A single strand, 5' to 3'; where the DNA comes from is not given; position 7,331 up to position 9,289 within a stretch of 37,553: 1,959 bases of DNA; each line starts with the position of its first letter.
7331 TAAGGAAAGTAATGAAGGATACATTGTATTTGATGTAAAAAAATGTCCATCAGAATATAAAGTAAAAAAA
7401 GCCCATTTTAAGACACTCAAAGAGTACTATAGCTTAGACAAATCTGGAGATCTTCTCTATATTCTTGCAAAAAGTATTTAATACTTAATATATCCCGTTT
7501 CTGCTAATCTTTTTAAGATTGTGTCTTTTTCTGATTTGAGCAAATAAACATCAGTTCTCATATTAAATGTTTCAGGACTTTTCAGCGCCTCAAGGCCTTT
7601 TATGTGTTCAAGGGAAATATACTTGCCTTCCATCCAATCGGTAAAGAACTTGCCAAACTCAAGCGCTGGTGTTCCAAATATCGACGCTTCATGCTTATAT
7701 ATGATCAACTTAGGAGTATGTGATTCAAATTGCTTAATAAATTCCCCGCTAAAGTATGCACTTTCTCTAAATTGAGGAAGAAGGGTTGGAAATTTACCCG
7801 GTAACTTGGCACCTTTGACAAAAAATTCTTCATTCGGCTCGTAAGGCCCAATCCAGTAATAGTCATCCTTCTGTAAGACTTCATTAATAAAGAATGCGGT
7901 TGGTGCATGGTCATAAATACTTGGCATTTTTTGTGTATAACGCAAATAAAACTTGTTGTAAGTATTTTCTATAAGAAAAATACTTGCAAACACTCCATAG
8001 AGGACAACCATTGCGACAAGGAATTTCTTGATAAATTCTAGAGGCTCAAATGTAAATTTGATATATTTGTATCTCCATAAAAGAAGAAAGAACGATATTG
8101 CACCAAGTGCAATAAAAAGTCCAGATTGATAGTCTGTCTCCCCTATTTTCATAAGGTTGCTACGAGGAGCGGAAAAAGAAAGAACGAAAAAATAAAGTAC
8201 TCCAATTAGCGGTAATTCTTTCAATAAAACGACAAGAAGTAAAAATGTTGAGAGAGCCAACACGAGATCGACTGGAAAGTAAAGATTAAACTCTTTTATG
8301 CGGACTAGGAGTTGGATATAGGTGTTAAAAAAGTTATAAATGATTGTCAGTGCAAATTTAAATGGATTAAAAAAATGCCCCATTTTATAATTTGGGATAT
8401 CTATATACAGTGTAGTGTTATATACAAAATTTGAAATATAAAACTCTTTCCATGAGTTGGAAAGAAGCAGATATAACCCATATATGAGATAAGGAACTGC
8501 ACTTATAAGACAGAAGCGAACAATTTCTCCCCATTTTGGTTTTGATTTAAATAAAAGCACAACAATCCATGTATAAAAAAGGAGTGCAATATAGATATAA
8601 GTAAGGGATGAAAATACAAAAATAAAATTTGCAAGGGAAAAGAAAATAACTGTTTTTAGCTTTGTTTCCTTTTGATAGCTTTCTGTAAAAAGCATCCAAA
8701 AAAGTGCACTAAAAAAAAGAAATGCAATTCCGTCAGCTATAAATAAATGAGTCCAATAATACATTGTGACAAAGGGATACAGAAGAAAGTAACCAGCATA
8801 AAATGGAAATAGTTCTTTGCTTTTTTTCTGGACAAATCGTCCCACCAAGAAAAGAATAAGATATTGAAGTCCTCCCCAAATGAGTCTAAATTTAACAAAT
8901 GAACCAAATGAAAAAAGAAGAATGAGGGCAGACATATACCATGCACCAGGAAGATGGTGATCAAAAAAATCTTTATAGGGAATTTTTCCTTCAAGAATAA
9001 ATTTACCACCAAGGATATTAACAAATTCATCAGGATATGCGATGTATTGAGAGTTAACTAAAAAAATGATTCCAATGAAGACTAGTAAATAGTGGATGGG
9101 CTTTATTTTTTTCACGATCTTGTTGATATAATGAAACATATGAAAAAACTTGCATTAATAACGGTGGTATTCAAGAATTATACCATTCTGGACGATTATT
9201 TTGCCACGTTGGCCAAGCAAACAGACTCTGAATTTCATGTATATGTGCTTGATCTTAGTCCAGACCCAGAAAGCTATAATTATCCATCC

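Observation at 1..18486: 18.5-kb glycosylation island built around nine GT-C-like polytopic membrane proteins, with no priming enzyme, polymerase or ligase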

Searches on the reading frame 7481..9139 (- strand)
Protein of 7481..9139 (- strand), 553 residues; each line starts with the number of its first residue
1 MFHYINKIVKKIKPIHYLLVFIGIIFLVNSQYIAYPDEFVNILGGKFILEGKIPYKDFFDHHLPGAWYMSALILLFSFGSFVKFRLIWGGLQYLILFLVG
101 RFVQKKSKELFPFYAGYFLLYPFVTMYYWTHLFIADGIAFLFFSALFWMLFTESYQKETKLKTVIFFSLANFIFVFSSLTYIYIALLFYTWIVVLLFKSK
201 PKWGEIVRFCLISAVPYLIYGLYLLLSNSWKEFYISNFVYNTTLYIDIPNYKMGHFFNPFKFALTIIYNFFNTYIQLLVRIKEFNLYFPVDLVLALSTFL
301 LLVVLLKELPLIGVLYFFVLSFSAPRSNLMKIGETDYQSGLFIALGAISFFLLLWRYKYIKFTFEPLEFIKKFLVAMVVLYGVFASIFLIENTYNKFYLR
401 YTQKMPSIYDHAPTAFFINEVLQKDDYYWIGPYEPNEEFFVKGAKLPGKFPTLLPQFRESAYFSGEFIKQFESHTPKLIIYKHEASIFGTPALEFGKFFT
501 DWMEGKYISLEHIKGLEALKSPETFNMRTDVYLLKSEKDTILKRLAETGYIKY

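Call 7: search_protein_families(library=pfam, proteins=[window:7481-9139:-], max_evalue=0.01)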
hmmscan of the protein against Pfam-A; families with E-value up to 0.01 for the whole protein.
window:7481-9139:- (553 aa): 0 families

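Call 13: search_protein_families(library=ncbifam, proteins=[window:7481-9139:-], max_evalue=1)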
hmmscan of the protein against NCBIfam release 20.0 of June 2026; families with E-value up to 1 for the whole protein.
window:7481-9139:- (553 aa): 0 families

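Call 15: search_solved_structures(query=window:7481-9139:-, max_evalue=10)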
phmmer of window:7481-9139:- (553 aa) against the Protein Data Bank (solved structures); distinct sequences matched with E-value up to 10: 1.
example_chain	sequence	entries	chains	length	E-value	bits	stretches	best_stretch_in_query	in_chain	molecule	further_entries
8f76_A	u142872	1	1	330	0.15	14.4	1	236-324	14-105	Olfactory receptor 51E2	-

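Call 17: find_homologous_proteins(query=window:7481-9139:-, max_evalue=0.001)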
Query window:7481-9139:- (553 aa): 272 proteins with E <= 0.001 among 8000 candidates; the best 120 are listed.
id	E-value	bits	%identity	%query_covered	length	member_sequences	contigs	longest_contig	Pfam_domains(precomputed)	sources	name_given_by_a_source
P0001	0.0e+0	1202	100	99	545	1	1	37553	-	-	-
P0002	0.0e+0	1106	88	100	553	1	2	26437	-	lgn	-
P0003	0.0e+0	1034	81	100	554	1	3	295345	-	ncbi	-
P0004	0.0e+0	1031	82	100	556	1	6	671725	-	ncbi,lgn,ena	-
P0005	0.0e+0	1024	80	100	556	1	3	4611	-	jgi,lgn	-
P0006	0.0e+0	1020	81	100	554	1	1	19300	-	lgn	-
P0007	0.0e+0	1020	81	100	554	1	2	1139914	-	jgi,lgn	jgi:hypothetical protein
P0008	0.0e+0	1015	79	100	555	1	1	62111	-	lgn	-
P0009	0.0e+0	1012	81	100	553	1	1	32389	-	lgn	-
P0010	0.0e+0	1011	80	100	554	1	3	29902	-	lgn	-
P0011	1.4e-298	1010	80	100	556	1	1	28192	-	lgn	-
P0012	7.7e-298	1007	81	100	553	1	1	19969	-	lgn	-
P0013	7.4e-297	1004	78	100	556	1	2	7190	-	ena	-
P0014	3.3e-295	999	79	100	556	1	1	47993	-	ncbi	ncbi:MAG: hypothetical protein V1922_04305 [bacterium]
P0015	7.1e-295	998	81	98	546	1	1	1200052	-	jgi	jgi:hypothetical protein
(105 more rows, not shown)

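Call 18: find_encoding_contigs(protein=P0004, flank=10000, max_places=3)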
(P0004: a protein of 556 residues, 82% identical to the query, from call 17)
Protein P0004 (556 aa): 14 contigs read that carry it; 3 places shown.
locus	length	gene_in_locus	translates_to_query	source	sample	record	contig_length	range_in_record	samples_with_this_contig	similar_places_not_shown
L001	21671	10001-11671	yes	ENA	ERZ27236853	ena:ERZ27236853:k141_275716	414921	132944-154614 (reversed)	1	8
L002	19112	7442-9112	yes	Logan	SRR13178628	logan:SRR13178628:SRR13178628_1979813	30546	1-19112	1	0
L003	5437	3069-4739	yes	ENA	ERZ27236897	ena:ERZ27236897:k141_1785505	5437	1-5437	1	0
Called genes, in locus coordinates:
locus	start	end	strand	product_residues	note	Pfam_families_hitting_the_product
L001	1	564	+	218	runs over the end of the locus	PF02517:Rce1-like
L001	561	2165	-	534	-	PF13231:PMT_2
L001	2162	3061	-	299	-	PF00535:Glycos_transf_2, PF10111:Glyco_tranf_2_2 (weak), PF13641:Glyco_tranf_2_3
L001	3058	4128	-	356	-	PF00534:Glycos_transf_1, PF13692:Glyco_trans_1_4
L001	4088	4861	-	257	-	PF00535:Glycos_transf_2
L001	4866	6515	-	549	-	PF13231:PMT_2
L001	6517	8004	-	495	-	-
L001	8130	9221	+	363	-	PF26314:MptA_B_family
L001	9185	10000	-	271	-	PF00535:Glycos_transf_2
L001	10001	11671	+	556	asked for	-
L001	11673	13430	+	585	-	-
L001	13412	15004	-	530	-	-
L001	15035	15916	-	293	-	PF00535:Glycos_transf_2 (faint)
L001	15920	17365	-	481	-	PF01943:Polysacc_synt, PF13440:Polysacc_synt_3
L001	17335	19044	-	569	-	-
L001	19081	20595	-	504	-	PF13231:PMT_2 (weak)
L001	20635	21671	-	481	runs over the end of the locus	PF13231:PMT_2 (weak)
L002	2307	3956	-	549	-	PF13231:PMT_2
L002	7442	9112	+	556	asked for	-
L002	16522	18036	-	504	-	PF13231:PMT_2 (weak)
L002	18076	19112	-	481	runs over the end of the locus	PF13231:PMT_2 (weak)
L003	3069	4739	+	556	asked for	-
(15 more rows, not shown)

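Call 22: search_solved_structures(query=A1, max_evalue=10)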
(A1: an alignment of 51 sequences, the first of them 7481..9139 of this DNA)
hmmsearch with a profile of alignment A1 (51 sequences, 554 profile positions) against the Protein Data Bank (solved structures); distinct sequences matched with E-value up to 10: 2.
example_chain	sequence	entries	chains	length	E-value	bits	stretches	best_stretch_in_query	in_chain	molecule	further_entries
7v5c_A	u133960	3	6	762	0.1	15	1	346-414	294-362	ABC-type oligopeptide transporter ABCB9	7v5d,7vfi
1pci_A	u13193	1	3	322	1.2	11.5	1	393-516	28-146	PROCARICAIN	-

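Call 23: find_related_loci(query=A1, collection=genome_contigs, flank=10000)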
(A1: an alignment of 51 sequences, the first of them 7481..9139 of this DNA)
Query A1 (553 aa) in genome_contigs; peptide patterns used: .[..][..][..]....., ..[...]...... (x = any residue, [..] = any of these).
110 stretches matched a pattern; 62 encode a relative of the query (tblastn E <= 1e-3); 59 distinct loci.
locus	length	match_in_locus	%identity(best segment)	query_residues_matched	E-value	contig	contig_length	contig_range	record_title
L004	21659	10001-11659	82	1-551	0e+0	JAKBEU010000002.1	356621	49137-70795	MAG: bacterium isolate BP8.bin62 NODE_18_length_356621_cov_2.785026, whole genome shotgun sequence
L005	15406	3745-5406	79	1-552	0e+0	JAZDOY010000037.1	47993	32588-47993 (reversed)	MAG: bacterium isolate MEGAHIT-group-0.802 k141_3769161, whole genome shotgun sequence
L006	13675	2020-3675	77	1-552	0e+0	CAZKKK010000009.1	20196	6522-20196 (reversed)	MAG TPA_asm: uncultured Gammaproteobacteria bacterium isolate binchicken_co186_141 genome assembly, contig: NODE_3161_le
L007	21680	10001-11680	76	1-553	0e+0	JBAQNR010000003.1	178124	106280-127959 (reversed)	MAG: Microgenomates group bacterium isolate MFD12002_ilm_asm_bin47 k127_94043, whole genome shotgun sequence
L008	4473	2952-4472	82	1-507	0e+0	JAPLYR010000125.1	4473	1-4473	MAG: Candidatus Roizmanbacteria bacterium isolate LacPavin_0818_WC45_MAG_36_7 LacPavin_0818_WC45_scaffold_614798, whole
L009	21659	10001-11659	72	1-553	0e+0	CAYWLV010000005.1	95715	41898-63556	MAG TPA_asm: uncultured Gammaproteobacteria bacterium isolate SRP278252_co2_47 genome assembly, contig: NODE_311_length_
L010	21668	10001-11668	75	1-552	0e+0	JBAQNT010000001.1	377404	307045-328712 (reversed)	MAG: Microgenomates group bacterium isolate MFD12002_ilm_asm_bin4 k127_11731, whole genome shotgun sequence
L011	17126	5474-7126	67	1-552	0e+0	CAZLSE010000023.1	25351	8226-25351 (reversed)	MAG TPA_asm: uncultured Gammaproteobacteria bacterium isolate binchicken_co37_70 genome assembly, contig: NODE_894_lengt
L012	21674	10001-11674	60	3-553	0e+0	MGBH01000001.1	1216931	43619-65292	MAG: Candidatus Roizmanbacteria bacterium RIFOXYA2_FULL_38_14 RIFOXYA2_FULL_OP11_Roizmanbacteria_38_14, whole genome sho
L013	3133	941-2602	58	1-553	0e+0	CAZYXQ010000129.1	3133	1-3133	MAG TPA_asm: uncultured Gammaproteobacteria bacterium isolate binchicken_co22_138 genome assembly, contig: NODE_29060_le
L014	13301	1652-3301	60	3-552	0e+0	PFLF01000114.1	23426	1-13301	MAG: Candidatus Roizmanbacteria bacterium CG_4_10_14_0_8_um_filter_39_9 CG_4_10_14_0.8_um_filter_scaffold_993_c, whole g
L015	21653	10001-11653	60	1-551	0e+0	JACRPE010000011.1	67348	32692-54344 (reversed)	MAG: Candidatus Roizmanbacteria bacterium isolate NC_groundwater_1979_Pr3_S-0.2um_40_30 scaffold_355709, whole genome sh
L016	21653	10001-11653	59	3-553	0e+0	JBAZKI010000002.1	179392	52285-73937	MAG: Patescibacteria group bacterium isolate SO_2017_LW4_14 scaffold_265_c1_LW137-91_2017, whole genome shotgun sequence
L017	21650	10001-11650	59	3-552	0e+0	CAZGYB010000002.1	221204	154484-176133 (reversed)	MAG TPA_asm: uncultured Gammaproteobacteria bacterium isolate SRP173033_co2_14 genome assembly, contig: NODE_10_length_2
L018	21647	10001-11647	59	3-551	0e+0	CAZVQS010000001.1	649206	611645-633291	MAG TPA_asm: uncultured Gammaproteobacteria bacterium isolate SRP278314_co2_148 genome assembly, contig: NODE_3_length_6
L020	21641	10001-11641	50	3-552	4e-175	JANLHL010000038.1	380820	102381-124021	MAG: Candidatus Roizmanbacteria bacterium isolate P6-16 k99_78461, whole genome shotgun sequence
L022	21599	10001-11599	50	15-552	5e-174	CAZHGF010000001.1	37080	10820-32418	MAG TPA_asm: uncultured Gammaproteobacteria bacterium isolate binchicken_co134_1283 genome assembly, contig: NODE_2330_l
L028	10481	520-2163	47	6-552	3e-162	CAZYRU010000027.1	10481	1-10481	MAG TPA_asm: uncultured Gammaproteobacteria bacterium isolate SRP167436_co1_107 genome assembly, contig: NODE_10633_leng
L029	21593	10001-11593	50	17-552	4e-162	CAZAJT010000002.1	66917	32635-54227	MAG TPA_asm: uncultured Gammaproteobacteria bacterium isolate binchicken_co251_706 genome assembly, contig: NODE_600_len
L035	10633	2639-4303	46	3-551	8e-159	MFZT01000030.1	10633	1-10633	MAG: Candidatus Roizmanbacteria bacterium RIFCSPHIGHO2_02_FULL_43_11 rifcsphigho2_02_scaffold_36540, whole genome shotgu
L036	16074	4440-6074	45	7-552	7e-158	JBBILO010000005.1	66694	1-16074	MAG: Candidatus Roizmanbacteria bacterium isolate QNS170220_bin_210 NODE_40_length_66694_cov_5.95083, whole genome shotg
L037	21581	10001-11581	45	25-551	3e-157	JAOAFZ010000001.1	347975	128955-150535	MAG: Patescibacteria group bacterium isolate SKW302 NODE_1_length_347975_cov_8.639486, whole genome shotgun sequence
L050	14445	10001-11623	40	9-539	2e-123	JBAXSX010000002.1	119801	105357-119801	MAG: Candidatus Roizmanbacteria bacterium isolate ELA620 MAG620_2, whole genome shotgun sequence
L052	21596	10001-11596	51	18-552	5e-172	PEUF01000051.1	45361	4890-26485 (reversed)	MAG: Candidatus Roizmanbacteria bacterium CG02_land_8_20_14_3_00_36_15 CG02_land_8_20_14_3.00_150_scaffold_160_c, whole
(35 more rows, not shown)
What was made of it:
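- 59 loci from species-representative genomes, nearly all Roizmanbacteria or Microgenomates (call 23).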

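Call 26: search_protein_families(library=pfam, proteins=[L052:18974-20485:-, L028:7764-9215:-, L006:3681-5411:+, L037:19052-19819:-, L007:15015-15569:-, L050:11653-13641:+, L015:7755-9170:-, L010:6176-7516:+, L035:6480-7622:+, L036:10029-10670:+], max_evalue=0.01)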
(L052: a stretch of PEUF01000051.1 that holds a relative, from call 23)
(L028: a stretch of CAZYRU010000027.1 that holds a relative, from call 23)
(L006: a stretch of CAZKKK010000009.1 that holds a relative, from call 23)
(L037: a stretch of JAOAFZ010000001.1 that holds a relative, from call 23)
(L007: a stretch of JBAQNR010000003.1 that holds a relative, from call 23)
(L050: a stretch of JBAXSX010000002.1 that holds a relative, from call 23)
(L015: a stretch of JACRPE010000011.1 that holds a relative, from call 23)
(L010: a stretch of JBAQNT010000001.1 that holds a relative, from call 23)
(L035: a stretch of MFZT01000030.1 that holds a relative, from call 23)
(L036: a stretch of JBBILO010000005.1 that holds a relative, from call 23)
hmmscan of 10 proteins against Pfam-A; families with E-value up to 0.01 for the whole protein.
L052:18974-20485:- (504 aa): 1 family
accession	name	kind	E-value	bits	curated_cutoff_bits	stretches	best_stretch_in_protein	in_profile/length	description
PF13231.12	PMT_2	-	2e-08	35.1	26.1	1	74-230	4-155/160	Dolichyl-phosphate-mannose-protein mannosyltransferase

L028:7764-9215:- (484 aa): 1 family
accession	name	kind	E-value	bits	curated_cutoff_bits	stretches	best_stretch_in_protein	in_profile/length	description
PF13231.12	PMT_2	-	0.0031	18.2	26.1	1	66-201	1-136/160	Dolichyl-phosphate-mannose-protein mannosyltransferase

L006:3681-5411:+ (577 aa): 0 families

L037:19052-19819:- (256 aa): 3 families
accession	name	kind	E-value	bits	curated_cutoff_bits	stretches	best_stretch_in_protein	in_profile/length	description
PF00535.33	Glycos_transf_2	-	3.5e-25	89.3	23.3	1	11-167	2-159/168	Glycosyl transferase family 2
PF13641.12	Glyco_tranf_2_3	-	0.00047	20.7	27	1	9-98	3-94/230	Glycosyltransferase like family 2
PF03822.20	NAF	-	0.0027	18.2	25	0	192-236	11-43/54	NAF domain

L007:15015-15569:- (185 aa): 0 families

L050:11653-13641:+ (663 aa): 0 families

L015:7755-9170:- (472 aa): 1 family
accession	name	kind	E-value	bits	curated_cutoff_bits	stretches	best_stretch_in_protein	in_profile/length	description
PF09852.15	DUF2079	-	7.8e-34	118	28.2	1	36-418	10-422/459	Predicted membrane protein (DUF2079)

L010:6176-7516:+ (447 aa): 0 families

L035:6480-7622:+ (381 aa): 1 family
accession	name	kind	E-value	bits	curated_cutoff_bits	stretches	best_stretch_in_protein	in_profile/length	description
PF02366.24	PMT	-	6.9e-06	26.2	22.7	1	112-197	87-176/245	Dolichyl-phosphate-mannose-protein mannosyltransferase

L036:10029-10670:+ (214 aa): 0 families
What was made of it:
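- Further GT-C families in relatives: DUF2079, PMT, PMT_2, and others with no model (call 26).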

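Call 31: predict_structure(alignment_id=A1)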
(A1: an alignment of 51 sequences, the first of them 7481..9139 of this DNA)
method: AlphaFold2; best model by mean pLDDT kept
length: 553 residues; sequences in the alignment: 51
mean_pLDDT: 91.2   pTM: 0.90
mean pLDDT of the five models: 91.2, 90.6, 89.9, 88.3, 87.9
residues with pLDDT >= 90: 398; 70-90: 146; 50-70: 9; < 50: 0
segments of 3 or more residues with pLDDT < 50: none
pLDDT, mean of each block of 10 residues (from residue 1): 73 90 94 86 94 92 90 94 95 98 97 98 93 89 98 95 96 89 95 95 94 95 95 90 82 86 93 91 76 94 95 97 85 83 97 93 88 93 94 91 86 92 94 91 92 87 94 96 71 87 95 91 89 96 95 91
secondary structure, 60 per line:
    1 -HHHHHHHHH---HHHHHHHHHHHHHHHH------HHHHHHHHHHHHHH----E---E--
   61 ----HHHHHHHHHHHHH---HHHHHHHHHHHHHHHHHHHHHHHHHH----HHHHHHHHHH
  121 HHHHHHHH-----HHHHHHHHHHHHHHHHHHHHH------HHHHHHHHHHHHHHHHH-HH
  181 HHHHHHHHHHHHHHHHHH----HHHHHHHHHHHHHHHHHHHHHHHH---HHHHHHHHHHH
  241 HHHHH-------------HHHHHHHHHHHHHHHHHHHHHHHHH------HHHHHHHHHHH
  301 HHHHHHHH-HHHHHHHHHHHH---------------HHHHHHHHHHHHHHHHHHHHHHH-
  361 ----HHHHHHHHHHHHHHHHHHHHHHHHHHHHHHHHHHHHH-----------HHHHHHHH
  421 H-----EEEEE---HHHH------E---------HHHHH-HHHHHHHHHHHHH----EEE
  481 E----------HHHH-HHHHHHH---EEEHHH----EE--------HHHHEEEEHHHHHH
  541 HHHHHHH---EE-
elements in order: H2-10 H14-29 H36-49 H65-77 H81-106 H111-128 H134-154 H161-177 H179-198 H203-226 H230-245 H259-283 H290-308 H310-321 H337-359 H365-401 H413-421 E427-431 H435-438 H455-459 H461-473 E478-481 H492-495 H497-503 E507-509 H527-530 E531-534 H535-547
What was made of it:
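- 7478..9139 (-): GT-C of a rare family without Pfam or NCBIfam model (motif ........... ... DFFDHH). AlphaFold model: pLDDT 91.2, pTM 0.90 (call 31).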

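Call 33: fold_search(model_id=the predicted structure, library=pdb)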
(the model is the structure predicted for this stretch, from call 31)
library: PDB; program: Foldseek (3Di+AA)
matches with E <= 10: 125; with E <= 0.001: 1
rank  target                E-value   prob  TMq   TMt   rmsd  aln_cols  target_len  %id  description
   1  7oci_F                8.1e-04  1.00  0.42  0.38  13.8       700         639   12  Cryo-EM structure of yeast Ost6p containing oligosaccharyltransferase complex (released 2022-02-16)
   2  8agb_A                1.0e-03  1.00  0.43  0.38  14.8       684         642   12  Structure of yeast oligosaccharylransferase complex with lipid-linked oligosaccharide bound (released 2022-12-07)
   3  8age_A                1.1e-03  1.00  0.43  0.38  15.1       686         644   13  Structure of yeast oligosaccharylransferase complex with acceptor peptide bound (released 2022-12-07)
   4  7e9s_A                1.2e-03  1.00  0.37  0.27  11.3       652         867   11  Archaeal oligosaccharyltransferase AglB from Archaeoglobus fulgidus in complex with an inhibitory peptide and a dolich (released 2021-09-08)
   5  8agc_A                1.4e-03  1.00  0.45  0.37  14.1       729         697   11  Structure of yeast oligosaccharylransferase complex with lipid-linked oligosaccharide and non-acceptor peptide bound (released 2022-12-07)
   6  6ftg_5                2.9e-03  1.00  0.38  0.34  14.4       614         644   10  Subtomogram average of OST-containing ribosome-translocon complexes from canine rough microsomal membranes (released 2018-03-21)
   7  7zli_A                1.6e-02  0.94  0.31  0.28  14.7       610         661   12  Cryo-EM structure of C-mannosyltransferase CeDPY19, in complex with Dol25-P-Man and bound to CMT2-Fab and anti-Fab nan (released 2023-01-11)
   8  7zlh_A                2.2e-02  0.96  0.36  0.32  11.6       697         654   12  Cryo-EM structure of C-mannosyltransferase CeDPY19, in apo state, bound to CMT2-Fab and anti-Fab nanobody (released 2023-01-11)
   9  7zlg_A                2.2e-02  0.93  0.35  0.31  12.5       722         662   12  Cryo-EM structure of C-mannosyltransferase CeDPY19, in complex with acceptor peptide and bound to CMT2-Fab and anti-Fa (released 2023-01-11)
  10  6p25_B                6.1e-02  1.00  0.27  0.23   6.5       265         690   13  Structure of S. cerevisiae protein O-mannosyltransferase Pmt1-Pmt2 complex bound to the sugar donor and a peptide acce (released 2019-07-10)
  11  6p25_A                7.6e-02  1.00  0.27  0.22   6.2       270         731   14  Structure of S. cerevisiae protein O-mannosyltransferase Pmt1-Pmt2 complex bound to the sugar donor and a peptide acce (released 2019-07-10)
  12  9dlh                  7.6e-02  0.98  0.34  0.32   8.7       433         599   13  donor substrate analog-bound AftB (released 2025-06-25)
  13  8if8_C                8.6e-02  0.97  0.41  0.39  10.7       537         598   11  Arabinosyltransferase AftA (released 2023-05-31)
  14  8xtw                  2.9e-01  0.12  0.12  0.15  20.3       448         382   13  Structure of human VAChT in complex with acetylcholine (released 2024-12-25)
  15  6rw3_D                3.7e-01  0.09  0.10  0.12  23.7       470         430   10  The molecular basis for sugar import in malaria parasites. (released 2020-01-29)
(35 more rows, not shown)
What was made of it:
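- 7478..9139 (-): The top 13 Foldseek PDB hits are all GT-C enzymes (STT3, AglB, DPY19, Pmt1/2, AftB, AftA; probability 0.93-1.0), while transporters score below 0.12 (call 33).
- On GT-C fold glycosyltransferases (superfamily): Met for 7478-9139: the top 13 PDB hits are all GT-C, probability 0.93-1.0, TM-score 0.27-0.45 (call 33).
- Closest known: Mycobacterial and corynebacterial arabinogalactan and lipomannan/LAM assembly. Same: AftA, AftB and AftD are among the structural matches (call 33).
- The best structural matches of the 7478-9139 protein are STT3 and AglB oligosaccharyltransferases (call 33).
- Tried and rejected: Transporter identity for the polytopic proteins is rejected: MFS and other transporters score a probability below 0.12 (call 33).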
